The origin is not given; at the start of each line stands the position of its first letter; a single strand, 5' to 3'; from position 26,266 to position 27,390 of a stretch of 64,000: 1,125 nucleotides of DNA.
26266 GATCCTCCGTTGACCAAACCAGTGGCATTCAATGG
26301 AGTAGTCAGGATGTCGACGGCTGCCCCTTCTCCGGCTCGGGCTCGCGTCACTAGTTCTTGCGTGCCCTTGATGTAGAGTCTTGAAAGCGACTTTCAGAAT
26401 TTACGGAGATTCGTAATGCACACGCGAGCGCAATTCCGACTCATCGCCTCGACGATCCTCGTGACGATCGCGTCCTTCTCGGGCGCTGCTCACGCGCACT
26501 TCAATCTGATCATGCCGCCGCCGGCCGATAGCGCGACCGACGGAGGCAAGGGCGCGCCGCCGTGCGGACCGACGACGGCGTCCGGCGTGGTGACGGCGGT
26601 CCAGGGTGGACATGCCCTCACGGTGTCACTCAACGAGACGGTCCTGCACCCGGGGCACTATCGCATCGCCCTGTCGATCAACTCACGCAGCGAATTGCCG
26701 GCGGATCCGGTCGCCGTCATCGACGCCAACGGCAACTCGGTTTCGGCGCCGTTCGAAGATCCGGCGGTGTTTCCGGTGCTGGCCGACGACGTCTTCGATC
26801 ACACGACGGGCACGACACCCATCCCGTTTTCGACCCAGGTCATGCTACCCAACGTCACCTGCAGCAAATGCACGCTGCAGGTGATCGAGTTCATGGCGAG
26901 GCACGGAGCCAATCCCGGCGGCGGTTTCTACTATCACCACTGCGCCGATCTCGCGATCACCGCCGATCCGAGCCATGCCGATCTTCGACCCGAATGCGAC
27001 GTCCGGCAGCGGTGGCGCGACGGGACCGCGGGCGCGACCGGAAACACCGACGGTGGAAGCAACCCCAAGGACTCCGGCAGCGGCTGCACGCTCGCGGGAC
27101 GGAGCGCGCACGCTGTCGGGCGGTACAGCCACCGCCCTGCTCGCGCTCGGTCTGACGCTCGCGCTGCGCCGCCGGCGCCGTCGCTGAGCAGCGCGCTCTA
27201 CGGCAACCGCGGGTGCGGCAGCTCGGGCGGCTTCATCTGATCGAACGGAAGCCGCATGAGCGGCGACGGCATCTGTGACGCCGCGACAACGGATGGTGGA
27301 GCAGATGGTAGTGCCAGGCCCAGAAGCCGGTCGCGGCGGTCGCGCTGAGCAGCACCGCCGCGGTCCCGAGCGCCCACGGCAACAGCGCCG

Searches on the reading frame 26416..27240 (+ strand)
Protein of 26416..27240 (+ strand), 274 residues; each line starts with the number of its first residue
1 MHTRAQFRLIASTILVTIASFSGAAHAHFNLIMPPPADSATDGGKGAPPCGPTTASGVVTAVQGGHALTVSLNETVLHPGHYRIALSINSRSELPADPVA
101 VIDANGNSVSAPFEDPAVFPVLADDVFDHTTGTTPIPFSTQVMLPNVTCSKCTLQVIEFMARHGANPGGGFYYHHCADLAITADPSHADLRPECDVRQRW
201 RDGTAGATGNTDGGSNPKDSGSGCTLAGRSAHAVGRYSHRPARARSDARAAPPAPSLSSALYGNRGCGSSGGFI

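Call 60: search_protein_families(library=pfam, max_evalue=0.1, proteins=[window:26416-27240:+])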
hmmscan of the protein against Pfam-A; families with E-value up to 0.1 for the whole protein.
window:26416-27240:+ (274 aa): 1 family
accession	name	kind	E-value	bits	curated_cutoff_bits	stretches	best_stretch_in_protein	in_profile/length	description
PF20238.4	BIM1-like_dom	-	0.00014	22.8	27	1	26-186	1-126/140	Copper acquisition factor BIM1-like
